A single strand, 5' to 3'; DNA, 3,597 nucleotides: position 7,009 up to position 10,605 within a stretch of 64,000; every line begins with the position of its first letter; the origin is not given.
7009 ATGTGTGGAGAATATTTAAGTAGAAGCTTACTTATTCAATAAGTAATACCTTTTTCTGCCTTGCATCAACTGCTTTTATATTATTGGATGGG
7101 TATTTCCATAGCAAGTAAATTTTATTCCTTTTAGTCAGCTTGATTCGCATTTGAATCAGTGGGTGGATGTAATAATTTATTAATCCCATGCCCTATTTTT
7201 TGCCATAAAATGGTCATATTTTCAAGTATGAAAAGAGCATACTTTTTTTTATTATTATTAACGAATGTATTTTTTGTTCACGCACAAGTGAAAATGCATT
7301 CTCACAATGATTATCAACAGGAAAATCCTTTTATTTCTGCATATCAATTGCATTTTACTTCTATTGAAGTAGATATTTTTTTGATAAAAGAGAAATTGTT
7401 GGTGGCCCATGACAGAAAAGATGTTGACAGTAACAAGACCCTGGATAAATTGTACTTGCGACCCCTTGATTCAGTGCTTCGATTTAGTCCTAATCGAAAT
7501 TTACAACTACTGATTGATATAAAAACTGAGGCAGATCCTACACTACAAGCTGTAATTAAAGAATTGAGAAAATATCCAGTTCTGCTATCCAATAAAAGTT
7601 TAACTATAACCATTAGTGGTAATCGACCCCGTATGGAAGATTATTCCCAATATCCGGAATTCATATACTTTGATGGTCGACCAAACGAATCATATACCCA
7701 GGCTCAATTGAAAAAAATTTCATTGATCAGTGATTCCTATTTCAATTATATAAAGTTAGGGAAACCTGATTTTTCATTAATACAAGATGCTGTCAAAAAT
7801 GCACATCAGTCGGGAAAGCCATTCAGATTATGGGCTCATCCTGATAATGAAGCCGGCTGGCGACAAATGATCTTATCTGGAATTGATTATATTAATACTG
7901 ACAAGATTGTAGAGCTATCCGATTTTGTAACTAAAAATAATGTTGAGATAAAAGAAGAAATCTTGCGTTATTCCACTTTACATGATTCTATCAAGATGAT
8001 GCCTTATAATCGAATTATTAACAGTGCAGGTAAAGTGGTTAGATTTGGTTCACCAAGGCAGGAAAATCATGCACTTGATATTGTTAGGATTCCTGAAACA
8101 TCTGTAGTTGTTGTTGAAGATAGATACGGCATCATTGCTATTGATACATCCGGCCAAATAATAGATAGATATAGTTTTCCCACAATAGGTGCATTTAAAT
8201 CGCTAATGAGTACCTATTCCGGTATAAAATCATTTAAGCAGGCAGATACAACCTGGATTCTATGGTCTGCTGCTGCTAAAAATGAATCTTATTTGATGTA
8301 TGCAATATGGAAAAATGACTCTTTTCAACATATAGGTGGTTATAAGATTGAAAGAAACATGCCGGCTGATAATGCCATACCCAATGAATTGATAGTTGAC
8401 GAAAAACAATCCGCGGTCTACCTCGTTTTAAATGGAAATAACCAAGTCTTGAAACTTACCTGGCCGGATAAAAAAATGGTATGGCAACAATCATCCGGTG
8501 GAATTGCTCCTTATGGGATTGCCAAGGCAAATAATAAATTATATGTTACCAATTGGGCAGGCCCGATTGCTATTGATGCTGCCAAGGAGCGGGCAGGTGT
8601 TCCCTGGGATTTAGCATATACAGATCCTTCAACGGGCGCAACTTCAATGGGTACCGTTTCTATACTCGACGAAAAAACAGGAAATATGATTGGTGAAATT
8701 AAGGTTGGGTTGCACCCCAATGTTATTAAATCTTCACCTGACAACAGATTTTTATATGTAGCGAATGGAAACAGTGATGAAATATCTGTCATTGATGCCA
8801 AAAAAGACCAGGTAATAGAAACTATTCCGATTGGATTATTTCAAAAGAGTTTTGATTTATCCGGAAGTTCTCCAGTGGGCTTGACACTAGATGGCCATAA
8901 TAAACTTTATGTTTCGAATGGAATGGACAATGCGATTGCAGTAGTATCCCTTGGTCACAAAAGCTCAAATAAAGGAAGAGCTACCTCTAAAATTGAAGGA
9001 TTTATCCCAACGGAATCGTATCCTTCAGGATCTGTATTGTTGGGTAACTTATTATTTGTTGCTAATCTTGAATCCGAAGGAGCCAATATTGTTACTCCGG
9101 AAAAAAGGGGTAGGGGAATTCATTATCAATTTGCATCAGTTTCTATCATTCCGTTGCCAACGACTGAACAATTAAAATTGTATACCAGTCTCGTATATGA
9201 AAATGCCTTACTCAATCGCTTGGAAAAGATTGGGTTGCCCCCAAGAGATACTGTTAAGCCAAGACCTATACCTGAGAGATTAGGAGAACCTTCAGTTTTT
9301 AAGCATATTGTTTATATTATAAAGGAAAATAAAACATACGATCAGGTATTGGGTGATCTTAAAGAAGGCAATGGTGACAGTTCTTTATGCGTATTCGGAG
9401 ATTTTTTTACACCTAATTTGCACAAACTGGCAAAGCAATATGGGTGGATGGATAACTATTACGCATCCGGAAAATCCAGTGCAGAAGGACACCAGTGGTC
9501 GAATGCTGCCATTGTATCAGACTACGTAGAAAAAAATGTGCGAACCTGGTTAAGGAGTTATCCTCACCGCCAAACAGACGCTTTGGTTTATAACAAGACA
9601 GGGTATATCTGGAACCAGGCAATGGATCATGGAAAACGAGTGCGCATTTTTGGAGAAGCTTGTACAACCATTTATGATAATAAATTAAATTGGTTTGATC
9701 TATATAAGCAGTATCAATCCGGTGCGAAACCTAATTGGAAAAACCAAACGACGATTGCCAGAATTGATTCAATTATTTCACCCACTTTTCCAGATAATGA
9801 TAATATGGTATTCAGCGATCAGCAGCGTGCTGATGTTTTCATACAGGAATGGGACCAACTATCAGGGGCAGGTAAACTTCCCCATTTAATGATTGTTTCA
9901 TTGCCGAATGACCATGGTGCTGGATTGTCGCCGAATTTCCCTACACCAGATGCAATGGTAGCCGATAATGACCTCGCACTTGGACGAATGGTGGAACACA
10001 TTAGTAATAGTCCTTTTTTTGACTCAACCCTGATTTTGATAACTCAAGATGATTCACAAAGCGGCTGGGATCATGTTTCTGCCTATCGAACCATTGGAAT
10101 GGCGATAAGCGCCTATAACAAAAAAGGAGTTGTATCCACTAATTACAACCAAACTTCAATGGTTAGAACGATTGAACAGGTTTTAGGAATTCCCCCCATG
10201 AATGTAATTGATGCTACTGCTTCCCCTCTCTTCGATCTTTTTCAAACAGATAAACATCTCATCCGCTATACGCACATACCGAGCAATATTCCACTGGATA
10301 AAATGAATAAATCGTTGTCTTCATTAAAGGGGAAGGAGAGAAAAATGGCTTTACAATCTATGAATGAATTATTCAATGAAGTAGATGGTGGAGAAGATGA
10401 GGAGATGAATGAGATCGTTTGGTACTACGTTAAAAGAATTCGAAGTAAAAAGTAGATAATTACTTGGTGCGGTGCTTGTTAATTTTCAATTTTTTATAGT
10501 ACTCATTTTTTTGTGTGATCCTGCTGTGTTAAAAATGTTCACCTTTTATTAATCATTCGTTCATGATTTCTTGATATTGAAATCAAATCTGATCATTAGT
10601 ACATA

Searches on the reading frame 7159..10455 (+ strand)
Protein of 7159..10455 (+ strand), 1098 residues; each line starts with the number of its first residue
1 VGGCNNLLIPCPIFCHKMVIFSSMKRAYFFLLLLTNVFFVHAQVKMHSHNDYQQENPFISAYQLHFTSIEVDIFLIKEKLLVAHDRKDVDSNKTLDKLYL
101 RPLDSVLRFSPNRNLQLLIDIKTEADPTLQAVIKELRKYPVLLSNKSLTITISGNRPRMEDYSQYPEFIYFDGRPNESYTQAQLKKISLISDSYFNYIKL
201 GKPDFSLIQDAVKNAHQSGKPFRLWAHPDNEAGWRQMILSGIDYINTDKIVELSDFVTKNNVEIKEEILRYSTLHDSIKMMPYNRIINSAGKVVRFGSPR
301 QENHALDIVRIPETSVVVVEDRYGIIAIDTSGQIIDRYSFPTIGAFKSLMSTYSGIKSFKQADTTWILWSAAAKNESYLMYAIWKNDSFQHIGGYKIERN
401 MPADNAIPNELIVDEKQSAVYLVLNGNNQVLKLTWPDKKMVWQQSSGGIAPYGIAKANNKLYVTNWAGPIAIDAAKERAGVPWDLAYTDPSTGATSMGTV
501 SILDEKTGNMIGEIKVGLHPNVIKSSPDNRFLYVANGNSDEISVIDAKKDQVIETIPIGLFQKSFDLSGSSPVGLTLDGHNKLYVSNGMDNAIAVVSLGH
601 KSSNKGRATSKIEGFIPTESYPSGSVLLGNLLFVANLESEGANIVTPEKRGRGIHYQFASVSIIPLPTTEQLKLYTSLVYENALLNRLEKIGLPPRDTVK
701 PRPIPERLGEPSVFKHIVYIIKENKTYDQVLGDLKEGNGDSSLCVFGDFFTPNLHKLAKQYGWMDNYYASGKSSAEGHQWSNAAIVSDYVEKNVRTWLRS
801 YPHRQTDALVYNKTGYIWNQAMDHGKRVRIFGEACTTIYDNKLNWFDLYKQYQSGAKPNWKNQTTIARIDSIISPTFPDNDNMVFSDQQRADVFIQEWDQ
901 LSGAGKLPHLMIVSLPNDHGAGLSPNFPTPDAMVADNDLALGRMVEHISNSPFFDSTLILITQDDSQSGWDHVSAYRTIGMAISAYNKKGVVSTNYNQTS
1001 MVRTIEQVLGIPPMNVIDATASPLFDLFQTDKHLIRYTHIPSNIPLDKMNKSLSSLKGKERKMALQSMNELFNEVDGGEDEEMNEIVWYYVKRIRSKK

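Call 7: search_protein_families(library=pfam, proteins=[window:7159-10455:+], max_evalue=0.01)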
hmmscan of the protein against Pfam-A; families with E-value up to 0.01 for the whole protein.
window:7159-10455:+ (1098 aa): 7 families
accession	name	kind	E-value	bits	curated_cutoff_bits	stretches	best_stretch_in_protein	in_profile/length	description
PF04185.19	Phosphoesterase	-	1e-09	38.5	23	1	751-1012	107-356/356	Phosphoesterase family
PF24684.1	Vgb_lyase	-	0.00045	19.6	50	0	398-464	131-197/290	Virginiamycin B lyase family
PF21783.3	YNCE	-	0.00049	19.9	27.1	0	498-556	50-108/339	YNCE-like beta-propeller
PF13653.12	GDPD_2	-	0.0015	19.4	27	1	221-249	1-28/30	Glycerophosphoryl diester phosphodiesterase family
PF08450.18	SGL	-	0.004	17.2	26.3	0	519-596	135-210/246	SMP-30/Gluconolactonase/LRE-like region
PF02239.22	Cytochrom_D1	-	0.0096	14.9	25.5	0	480-556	229-309/368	Cytochrome D1 heme domain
PF10282.15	Lactonase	-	0.0099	15.6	21.7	0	526-617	199-293/344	Lactonase, 7-bladed beta-propeller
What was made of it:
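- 7037..15510 (+): Inserted nutrient-uptake block: beta-propeller/phosphoesterase (7159-10455), SusC (10618-13662), SusD (13673-15364) and the SusD terminator hairpin (15430-15482). It separates M50 from the old ssrA. Pfam (call 7).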

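Call 66: search_protein_families(library=ncbifam, proteins=[window:7159-10455:+], max_evalue=0.01)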
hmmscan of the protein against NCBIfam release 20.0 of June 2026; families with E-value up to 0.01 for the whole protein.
window:7159-10455:+ (1098 aa): 7 families
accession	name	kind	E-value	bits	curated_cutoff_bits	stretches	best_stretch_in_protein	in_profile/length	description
TIGR02276.1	beta_rpt_yvtn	repeat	5.4e-14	51.9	27.85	1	527-559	1-33/42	beta-propeller repeat protein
TIGR03866.1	PQQ_ABC_repeats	subfamily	7.2e-13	48.3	287.3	1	498-600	21-114/310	PQQ-dependent catabolism-associated beta-propeller protein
NF052340.1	hydrazine_beta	equivalog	9.5e-12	44.6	560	1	498-601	55-151/372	hydrazine synthase subunit beta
NF052342.1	hydrazine_BC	exception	4.1e-08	31.8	1250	1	496-569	59-132/690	hydrazine synthase subunit beta-gamma fusion subunit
TIGR03397.1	acid_phos_Burk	subfamily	8.4e-08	31.8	362.75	1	932-1020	363-461/483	acid phosphatase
NF052280.1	7_blade_YncE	equivalog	3.7e-06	26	400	1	499-568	239-307/338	7-bladed beta-propeller protein YncE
NF052460.1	L-NosZ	equivalog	0.00081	18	700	1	498-597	154-244/480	clade III lactonase-type nitrous-oxide reductase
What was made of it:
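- Tried and rejected: No integrase is present (calls 7, 66).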

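Call 75: find_homologous_proteins(query=window:7159-10455:+, max_evalue=1e-50)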
Query window:7159-10455:+ (1098 aa): 567 proteins with E <= 1e-50 among 8000 candidates; the best 120 are listed.
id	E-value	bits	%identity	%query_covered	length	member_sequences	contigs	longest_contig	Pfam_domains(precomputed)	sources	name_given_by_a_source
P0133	0.0e+0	2474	100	98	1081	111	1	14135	PF04185.20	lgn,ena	-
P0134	0.0e+0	2147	85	98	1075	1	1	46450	PF04185.20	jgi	-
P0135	0.0e+0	1883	80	91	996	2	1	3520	PF13653.13,PF04185.20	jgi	jgi:YVTN family beta-propeller protein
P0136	0.0e+0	1730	67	98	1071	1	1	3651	PF13653.13,PF04185.20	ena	-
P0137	0.0e+0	1691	66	98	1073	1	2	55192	PF13653.13,PF04185.20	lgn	-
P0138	0.0e+0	1648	64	98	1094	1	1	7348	PF13653.13,PF04185.20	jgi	jgi:YVTN family beta-propeller protein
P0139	0.0e+0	1531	61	98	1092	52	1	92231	PF13653.13,PF04185.20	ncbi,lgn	-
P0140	0.0e+0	1508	59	98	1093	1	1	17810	PF13653.13,PF04185.20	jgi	jgi:YVTN family beta-propeller protein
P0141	0.0e+0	1502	61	97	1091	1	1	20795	PF13653.13,PF04185.20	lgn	-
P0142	0.0e+0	1485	59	98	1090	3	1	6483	PF10282.16,PF21783.3,PF04185.20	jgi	jgi:YVTN family beta-propeller protein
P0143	0.0e+0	1471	59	97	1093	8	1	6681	PF13653.13,PF21783.3,PF04185.20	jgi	jgi:YVTN family beta-propeller protein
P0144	0.0e+0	1470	59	97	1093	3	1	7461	PF13653.13,PF04185.20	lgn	-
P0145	0.0e+0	1462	60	96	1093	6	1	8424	PF13653.13,PF04185.20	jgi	jgi:YVTN family beta-propeller protein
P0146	0.0e+0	1456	59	96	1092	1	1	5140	PF13653.13,PF04185.20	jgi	jgi:YVTN family beta-propeller protein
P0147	0.0e+0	1446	58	97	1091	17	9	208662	PF13653.13,PF21783.3,PF04185.20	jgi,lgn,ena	jgi:YVTN family beta-propeller protein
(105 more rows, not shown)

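Call 76: find_encoding_contigs(protein=P0134, flank=10000, max_places=2)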
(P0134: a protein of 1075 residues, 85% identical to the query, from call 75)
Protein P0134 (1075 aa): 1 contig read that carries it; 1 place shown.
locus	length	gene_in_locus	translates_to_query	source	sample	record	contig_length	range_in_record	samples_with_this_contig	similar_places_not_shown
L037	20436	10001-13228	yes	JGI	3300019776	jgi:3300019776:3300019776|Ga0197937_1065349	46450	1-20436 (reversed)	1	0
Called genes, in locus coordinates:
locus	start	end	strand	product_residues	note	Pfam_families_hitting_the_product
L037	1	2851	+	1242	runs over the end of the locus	PF00512:HisKA, PF02518:HATPase_c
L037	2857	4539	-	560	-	PF14716:HHH_8, PF14520:HHH_5 (weak), PF02811:PHP (weak)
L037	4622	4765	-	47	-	-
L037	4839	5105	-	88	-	PF01016:Ribosomal_L27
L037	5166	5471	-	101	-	PF00829:Ribosomal_L21p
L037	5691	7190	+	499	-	PF03321:GH3, PF23571:GH3_M, PF23572:GH3_C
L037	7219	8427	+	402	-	PF02670:DXP_reductoisom, PF08436:DXP_redisom_C, PF13288:DXPR_C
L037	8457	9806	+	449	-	PF02163:Peptidase_M50, PF13180:PDZ_2 (faint)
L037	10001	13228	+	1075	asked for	PF04185:Phosphoesterase (faint)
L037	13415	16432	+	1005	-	PF13620:CarboxypepD_reg, PF13715:CarbopepD_reg_2, PF07715:Plug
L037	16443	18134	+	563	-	PF07980:SusD_RagB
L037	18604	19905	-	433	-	-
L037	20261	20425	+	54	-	-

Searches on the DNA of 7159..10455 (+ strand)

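Call 77: search_rna_families(source=L037, start=17500, end=20436, threshold=evalue, max_evalue=0.1)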
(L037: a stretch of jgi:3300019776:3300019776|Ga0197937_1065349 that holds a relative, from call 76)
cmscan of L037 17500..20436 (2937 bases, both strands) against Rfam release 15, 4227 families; matches with E-value up to 0.1: 1.
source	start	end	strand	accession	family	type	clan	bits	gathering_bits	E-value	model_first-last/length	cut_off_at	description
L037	20346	20436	+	RF00023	tmRNA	Gene;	CL00001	20.6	47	1.1e-05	1-85/374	3'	transfer-messenger RNA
